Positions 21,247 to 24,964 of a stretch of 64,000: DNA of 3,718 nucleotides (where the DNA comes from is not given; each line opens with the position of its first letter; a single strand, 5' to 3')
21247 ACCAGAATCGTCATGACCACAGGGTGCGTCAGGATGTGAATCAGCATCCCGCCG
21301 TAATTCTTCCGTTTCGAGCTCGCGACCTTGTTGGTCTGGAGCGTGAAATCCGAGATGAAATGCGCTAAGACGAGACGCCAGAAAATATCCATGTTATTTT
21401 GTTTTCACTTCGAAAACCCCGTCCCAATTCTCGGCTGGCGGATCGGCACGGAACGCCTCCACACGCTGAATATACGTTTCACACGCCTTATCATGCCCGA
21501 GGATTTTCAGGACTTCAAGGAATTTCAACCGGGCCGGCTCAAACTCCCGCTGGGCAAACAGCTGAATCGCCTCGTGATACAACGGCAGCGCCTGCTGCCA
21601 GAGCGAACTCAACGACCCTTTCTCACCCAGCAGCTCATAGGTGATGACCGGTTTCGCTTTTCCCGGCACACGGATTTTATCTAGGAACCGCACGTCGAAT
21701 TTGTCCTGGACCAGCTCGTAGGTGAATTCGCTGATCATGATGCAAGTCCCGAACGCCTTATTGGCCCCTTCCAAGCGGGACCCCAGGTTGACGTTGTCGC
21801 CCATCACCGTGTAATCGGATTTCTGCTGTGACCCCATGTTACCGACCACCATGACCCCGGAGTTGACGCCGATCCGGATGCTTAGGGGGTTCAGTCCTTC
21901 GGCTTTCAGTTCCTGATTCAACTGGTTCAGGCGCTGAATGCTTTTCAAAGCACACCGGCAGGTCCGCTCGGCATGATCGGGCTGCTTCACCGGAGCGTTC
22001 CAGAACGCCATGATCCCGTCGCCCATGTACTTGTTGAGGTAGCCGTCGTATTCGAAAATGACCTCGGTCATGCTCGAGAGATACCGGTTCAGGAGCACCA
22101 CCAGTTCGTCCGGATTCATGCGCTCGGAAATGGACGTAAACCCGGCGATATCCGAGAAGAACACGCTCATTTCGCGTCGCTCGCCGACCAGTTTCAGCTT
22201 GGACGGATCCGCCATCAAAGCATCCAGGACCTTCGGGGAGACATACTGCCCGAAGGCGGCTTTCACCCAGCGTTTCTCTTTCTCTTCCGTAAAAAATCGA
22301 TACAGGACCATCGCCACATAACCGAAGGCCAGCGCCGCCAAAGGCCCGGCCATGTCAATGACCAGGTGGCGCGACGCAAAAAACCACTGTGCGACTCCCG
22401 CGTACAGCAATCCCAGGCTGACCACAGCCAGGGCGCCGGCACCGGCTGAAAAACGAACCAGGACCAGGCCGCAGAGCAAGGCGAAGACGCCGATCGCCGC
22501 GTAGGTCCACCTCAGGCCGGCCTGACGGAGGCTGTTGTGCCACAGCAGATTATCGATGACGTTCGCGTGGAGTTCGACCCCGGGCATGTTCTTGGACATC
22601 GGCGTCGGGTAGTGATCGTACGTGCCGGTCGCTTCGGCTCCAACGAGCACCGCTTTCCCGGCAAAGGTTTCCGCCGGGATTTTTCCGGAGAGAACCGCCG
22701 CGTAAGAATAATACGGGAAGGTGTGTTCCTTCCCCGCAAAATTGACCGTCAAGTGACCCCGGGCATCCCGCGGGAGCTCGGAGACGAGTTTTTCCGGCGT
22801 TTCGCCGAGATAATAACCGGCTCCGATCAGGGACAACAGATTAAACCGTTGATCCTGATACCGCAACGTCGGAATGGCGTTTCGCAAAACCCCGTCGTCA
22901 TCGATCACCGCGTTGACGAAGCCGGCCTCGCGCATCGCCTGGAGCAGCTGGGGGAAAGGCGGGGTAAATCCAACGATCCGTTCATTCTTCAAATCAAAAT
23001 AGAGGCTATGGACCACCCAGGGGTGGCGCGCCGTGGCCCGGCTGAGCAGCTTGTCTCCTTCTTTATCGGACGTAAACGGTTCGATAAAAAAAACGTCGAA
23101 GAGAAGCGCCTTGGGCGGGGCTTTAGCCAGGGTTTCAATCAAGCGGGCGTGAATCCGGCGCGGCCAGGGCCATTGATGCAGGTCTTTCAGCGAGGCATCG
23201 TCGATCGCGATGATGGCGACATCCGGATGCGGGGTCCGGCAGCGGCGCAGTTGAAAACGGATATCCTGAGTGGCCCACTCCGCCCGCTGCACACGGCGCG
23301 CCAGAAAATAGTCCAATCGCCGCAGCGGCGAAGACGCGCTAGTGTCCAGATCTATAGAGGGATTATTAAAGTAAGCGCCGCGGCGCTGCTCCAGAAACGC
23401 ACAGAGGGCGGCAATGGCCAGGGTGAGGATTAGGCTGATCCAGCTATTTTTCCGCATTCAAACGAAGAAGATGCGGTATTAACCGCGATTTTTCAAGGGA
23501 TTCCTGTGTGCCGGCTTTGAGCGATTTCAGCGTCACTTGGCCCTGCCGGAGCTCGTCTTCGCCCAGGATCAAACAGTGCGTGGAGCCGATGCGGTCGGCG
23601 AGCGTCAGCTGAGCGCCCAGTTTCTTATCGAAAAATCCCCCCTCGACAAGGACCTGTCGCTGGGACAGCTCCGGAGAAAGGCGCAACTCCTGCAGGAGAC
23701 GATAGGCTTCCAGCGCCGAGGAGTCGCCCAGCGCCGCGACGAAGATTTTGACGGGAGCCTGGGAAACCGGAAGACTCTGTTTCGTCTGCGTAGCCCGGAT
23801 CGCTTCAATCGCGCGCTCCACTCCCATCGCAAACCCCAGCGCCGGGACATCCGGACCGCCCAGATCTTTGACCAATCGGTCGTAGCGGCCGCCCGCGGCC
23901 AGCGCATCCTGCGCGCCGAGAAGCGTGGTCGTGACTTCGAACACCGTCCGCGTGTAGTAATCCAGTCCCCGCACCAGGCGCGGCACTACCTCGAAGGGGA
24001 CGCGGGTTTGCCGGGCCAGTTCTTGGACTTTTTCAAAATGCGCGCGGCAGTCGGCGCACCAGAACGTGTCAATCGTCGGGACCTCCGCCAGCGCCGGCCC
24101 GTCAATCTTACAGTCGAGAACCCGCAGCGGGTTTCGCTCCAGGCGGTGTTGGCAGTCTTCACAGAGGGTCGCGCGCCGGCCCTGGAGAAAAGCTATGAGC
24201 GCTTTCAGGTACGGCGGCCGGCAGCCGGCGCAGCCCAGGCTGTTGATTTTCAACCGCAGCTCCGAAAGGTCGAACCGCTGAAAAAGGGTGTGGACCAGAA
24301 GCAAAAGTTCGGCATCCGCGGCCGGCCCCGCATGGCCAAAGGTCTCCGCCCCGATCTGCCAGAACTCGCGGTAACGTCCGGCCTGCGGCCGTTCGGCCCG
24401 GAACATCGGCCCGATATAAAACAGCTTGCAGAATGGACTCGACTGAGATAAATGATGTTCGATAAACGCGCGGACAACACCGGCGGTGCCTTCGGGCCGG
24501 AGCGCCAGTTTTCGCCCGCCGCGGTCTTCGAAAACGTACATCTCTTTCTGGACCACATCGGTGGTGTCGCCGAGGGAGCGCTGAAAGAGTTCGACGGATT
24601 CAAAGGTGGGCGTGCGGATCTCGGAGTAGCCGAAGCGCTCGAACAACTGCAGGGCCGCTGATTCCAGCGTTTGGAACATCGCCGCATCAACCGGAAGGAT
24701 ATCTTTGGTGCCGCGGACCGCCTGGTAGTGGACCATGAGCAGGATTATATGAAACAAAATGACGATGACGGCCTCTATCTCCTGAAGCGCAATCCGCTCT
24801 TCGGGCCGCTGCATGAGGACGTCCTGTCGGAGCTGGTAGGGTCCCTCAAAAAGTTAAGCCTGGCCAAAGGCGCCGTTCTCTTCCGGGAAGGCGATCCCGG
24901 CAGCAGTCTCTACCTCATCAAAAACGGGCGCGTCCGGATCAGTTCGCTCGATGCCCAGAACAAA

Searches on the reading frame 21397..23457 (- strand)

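Call 11: search_protein_families(library=pfam, proteins=[window:21397-23457:-])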
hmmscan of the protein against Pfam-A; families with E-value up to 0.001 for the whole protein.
window:21397-23457:- (687 aa): 2 families
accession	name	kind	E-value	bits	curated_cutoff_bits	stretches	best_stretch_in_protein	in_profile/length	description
PF05226.16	CHASE2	-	8.3e-56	189.8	26.3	1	53-331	11-251/257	CHASE2 domain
PF00211.25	Guanylate_cyc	-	4.4e-28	98.6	21.9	1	428-609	7-181/183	Adenylate and Guanylate cyclase catalytic domain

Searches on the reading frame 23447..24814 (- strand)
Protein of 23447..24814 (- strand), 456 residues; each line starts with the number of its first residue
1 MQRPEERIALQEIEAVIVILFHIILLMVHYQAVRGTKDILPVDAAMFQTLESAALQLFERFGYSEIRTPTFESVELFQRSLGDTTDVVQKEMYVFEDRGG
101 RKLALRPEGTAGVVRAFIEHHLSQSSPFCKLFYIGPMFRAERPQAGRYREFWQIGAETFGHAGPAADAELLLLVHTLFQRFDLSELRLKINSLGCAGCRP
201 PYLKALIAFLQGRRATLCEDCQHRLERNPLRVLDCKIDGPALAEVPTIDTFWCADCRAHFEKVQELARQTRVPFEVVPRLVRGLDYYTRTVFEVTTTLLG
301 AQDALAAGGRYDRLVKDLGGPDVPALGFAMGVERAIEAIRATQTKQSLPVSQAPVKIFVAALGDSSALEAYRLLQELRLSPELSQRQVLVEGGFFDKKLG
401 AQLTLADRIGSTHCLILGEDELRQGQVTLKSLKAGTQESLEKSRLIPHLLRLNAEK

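Call 11: search_protein_families(library=pfam, proteins=[window:23447-24814:-])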
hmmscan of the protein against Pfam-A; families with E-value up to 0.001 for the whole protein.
window:23447-24814:- (456 aa): 4 families
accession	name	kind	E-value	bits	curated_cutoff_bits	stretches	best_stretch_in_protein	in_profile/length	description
PF13393.11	tRNA-synt_His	-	1.1e-49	169.8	25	1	35-334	1-307/308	Histidyl-tRNA synthetase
PF00587.30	tRNA-synt_2b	-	3.4e-16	60.2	29.3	1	93-339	1-175/179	tRNA synthetase class II core domain (G, H, P, S and T)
PF03129.25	HGTP_anticodon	-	3.7e-07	30.7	21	1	382-449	24-91/94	Anticodon binding domain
PF00152.25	tRNA-synt_2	-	0.00045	19.8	25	0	128-158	91-121/308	tRNA synthetases class II (D, K and N)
